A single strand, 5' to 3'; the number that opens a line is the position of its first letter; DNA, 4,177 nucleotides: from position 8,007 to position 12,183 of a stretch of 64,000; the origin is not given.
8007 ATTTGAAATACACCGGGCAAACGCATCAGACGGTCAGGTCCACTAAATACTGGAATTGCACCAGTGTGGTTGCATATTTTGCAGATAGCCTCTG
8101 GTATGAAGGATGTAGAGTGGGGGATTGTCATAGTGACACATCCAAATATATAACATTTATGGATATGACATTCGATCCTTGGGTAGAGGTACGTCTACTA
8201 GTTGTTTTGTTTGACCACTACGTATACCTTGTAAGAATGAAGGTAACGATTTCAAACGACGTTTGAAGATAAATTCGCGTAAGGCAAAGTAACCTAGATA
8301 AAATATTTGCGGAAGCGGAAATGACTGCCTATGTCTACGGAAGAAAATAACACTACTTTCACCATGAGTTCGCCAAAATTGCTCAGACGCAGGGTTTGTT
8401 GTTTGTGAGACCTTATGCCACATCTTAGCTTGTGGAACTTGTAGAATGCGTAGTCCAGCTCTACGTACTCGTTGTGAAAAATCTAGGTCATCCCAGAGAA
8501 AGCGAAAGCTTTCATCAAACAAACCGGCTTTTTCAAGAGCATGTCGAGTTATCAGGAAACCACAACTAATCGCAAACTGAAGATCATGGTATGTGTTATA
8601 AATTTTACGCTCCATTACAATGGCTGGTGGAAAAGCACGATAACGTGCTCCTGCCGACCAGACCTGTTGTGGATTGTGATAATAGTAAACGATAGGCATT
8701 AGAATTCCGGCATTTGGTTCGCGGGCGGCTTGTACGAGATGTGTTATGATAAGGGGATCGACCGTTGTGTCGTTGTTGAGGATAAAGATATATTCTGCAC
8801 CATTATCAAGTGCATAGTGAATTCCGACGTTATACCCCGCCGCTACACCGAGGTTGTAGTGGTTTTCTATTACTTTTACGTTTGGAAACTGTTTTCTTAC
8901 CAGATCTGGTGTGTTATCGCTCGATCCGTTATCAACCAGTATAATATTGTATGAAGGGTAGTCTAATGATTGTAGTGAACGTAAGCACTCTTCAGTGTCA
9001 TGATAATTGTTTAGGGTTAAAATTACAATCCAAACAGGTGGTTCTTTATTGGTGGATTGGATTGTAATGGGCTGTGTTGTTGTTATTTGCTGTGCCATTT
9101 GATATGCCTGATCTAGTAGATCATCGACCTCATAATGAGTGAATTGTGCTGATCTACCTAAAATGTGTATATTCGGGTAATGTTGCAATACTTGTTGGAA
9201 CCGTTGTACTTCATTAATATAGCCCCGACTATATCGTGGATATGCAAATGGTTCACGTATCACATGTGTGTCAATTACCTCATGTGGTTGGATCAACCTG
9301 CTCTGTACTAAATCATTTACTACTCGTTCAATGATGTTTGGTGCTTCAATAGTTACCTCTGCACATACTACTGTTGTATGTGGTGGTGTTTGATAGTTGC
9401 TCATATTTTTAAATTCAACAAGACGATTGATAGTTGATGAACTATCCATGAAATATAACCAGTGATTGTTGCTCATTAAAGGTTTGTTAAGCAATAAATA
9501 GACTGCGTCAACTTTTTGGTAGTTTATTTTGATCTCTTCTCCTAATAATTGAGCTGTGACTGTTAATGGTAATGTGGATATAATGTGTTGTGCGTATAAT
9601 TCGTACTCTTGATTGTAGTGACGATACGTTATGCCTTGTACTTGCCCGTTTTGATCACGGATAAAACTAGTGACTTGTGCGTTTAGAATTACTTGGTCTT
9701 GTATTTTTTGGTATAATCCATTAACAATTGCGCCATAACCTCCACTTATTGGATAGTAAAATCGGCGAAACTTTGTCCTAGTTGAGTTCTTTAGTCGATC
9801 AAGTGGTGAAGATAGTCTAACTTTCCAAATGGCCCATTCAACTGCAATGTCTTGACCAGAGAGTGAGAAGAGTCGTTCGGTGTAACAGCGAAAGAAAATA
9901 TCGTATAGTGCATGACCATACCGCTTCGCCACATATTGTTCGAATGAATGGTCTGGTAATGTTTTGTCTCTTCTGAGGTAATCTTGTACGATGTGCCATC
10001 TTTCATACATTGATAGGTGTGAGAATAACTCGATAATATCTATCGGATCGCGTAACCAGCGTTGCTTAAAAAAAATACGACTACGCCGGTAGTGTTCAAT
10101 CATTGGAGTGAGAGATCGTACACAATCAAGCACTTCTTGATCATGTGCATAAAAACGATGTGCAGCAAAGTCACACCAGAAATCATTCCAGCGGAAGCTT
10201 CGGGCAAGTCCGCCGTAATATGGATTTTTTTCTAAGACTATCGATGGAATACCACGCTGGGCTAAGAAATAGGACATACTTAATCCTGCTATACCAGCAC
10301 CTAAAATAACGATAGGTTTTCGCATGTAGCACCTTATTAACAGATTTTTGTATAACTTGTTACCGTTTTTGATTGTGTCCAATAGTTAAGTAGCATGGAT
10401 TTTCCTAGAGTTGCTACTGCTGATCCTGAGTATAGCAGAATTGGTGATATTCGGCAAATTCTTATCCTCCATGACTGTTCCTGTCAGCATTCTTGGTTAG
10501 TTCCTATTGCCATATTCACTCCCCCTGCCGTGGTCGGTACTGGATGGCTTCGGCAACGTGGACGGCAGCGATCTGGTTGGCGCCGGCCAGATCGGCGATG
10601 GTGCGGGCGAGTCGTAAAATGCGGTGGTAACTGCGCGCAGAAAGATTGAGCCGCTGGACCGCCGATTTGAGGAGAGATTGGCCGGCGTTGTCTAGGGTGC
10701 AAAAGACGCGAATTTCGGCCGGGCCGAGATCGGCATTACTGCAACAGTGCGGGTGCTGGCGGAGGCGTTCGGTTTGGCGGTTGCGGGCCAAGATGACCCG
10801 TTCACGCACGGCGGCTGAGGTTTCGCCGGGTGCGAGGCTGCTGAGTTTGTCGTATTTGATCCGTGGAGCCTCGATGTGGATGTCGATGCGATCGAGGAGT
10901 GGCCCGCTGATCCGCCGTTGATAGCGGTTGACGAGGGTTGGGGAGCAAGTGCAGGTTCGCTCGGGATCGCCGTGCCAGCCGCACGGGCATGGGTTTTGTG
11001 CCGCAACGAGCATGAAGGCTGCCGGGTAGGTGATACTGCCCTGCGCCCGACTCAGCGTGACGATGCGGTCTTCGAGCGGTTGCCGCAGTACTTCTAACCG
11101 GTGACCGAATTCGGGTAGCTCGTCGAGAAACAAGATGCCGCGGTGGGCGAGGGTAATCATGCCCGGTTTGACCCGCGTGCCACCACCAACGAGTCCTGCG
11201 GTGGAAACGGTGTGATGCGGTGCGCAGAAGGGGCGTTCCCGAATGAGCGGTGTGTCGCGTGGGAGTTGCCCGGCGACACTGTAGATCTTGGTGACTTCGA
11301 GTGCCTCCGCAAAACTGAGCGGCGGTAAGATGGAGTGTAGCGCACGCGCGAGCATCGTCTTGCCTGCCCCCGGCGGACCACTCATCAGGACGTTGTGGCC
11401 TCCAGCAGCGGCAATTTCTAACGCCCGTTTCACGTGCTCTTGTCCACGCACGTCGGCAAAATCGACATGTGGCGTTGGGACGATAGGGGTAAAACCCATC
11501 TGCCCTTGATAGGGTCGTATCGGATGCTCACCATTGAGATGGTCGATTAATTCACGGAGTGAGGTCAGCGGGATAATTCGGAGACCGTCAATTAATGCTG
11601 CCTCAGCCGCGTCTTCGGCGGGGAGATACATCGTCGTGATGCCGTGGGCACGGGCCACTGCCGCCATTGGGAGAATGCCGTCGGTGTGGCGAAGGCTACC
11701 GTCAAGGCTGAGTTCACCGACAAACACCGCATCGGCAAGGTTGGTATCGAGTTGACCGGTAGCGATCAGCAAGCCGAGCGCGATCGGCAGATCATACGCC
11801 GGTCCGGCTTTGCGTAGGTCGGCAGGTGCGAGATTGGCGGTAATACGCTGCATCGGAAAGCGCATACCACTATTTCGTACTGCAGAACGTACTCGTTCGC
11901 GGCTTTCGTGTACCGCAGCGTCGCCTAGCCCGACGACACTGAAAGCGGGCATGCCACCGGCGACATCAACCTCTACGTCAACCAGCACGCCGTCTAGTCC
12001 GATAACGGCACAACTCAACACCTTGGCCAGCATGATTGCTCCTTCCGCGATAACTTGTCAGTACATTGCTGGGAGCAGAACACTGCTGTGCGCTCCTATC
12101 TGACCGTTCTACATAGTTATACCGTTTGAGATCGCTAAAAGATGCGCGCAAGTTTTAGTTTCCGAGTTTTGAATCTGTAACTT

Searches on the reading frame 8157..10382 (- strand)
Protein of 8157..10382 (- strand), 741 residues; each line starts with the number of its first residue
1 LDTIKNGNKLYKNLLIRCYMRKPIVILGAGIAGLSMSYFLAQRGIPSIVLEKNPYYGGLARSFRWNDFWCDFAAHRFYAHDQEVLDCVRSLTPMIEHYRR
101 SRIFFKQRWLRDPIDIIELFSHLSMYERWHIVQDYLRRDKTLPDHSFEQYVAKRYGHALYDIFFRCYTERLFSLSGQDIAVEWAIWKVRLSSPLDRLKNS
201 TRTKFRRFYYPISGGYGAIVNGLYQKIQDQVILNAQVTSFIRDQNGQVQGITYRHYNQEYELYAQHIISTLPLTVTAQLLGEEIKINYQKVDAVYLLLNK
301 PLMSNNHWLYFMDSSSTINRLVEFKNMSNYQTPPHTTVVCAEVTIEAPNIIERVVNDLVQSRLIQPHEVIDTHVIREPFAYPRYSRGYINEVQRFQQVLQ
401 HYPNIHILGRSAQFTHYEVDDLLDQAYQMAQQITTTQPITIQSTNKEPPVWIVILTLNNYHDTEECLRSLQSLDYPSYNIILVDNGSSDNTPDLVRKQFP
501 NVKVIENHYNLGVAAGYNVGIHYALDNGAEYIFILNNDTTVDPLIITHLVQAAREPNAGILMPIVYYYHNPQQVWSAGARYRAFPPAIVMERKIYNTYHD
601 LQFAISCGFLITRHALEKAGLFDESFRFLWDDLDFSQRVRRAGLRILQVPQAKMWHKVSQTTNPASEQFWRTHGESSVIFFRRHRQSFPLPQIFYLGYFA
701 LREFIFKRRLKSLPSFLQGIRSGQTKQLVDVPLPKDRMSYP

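Call 62: search_protein_families(library=pfam, proteins=[window:8157-10382:-], max_evalue=0.0001)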
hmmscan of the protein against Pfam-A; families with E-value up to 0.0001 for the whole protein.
window:8157-10382:- (741 aa): 8 families
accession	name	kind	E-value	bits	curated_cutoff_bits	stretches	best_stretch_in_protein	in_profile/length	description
PF00535.33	Glycos_transf_2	-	1.6e-24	87.1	23.3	1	452-618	2-166/168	Glycosyl transferase family 2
PF01593.30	Amino_oxidase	-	6e-16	59.2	19.8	1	31-433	1-442/443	Flavin containing amine oxidoreductase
PF13641.12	Glyco_tranf_2_3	-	7.1e-13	49.5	27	1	448-661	1-215/230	Glycosyltransferase like family 2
PF13450.12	NAD_binding_8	-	2.6e-12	47.2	21.9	1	26-86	1-63/68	NAD(P)-binding Rossmann-like domain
PF13632.12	Glyco_trans_2_3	-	5.1e-11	43.2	27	1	531-671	1-138/198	Glycosyl transferase family group 2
PF13506.12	Glyco_transf_21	-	1.1e-08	35.2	21.7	1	529-660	31-158/174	Glycosyl transferase family 21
PF10111.15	Glyco_tranf_2_2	-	4.1e-07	30.2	27.3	1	461-642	10-202/276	Glycosyltransferase like family 2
PF01266.30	DAO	-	6e-06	26.4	27.9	1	24-58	2-36/353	FAD dependent oxidoreductase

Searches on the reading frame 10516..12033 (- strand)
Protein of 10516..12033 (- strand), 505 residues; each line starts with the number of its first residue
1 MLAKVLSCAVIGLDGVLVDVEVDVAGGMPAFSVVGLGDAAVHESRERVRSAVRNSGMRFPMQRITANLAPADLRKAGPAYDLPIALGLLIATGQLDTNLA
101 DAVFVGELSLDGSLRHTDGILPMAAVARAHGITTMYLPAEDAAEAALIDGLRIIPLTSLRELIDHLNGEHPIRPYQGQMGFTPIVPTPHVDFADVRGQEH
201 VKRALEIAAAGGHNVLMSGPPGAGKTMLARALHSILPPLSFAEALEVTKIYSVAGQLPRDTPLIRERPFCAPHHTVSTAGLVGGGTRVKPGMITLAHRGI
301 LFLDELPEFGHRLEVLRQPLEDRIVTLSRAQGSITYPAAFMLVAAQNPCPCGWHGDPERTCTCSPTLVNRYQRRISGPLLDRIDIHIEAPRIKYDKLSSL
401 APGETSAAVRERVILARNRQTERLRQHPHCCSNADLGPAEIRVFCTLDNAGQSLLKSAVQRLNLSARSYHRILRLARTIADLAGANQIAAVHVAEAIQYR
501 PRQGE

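Call 62: search_protein_families(library=pfam, proteins=[window:10516-12033:-], max_evalue=0.0001)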
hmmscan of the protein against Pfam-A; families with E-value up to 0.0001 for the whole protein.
window:10516-12033:- (505 aa): 6 families
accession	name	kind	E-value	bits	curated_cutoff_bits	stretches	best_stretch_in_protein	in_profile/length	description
PF01078.27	Mg_chelatase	-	4.7e-91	304.2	20.3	1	191-396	1-206/207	Magnesium chelatase, subunit ChlI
PF13541.12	ChlI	-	1.5e-43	147.9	27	1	20-140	1-120/121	Subunit ChlI of Mg-chelatase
PF13335.12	Mg_chelatase_C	-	1.2e-32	112.8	26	1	403-500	1-94/94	Magnesium chelatase, subunit ChlI C-terminal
PF00158.32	Sigma54_activat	-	5.5e-07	29.9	20.2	1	200-313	10-109/168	Sigma-54 interaction domain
PF07728.20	AAA_5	-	1.5e-05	25.4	22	0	214-236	1-23/139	AAA domain (dynein-related subfamily)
PF00493.29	MCM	-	3e-05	23.7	23.3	0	286-354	110-179/224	MCM P-loop domain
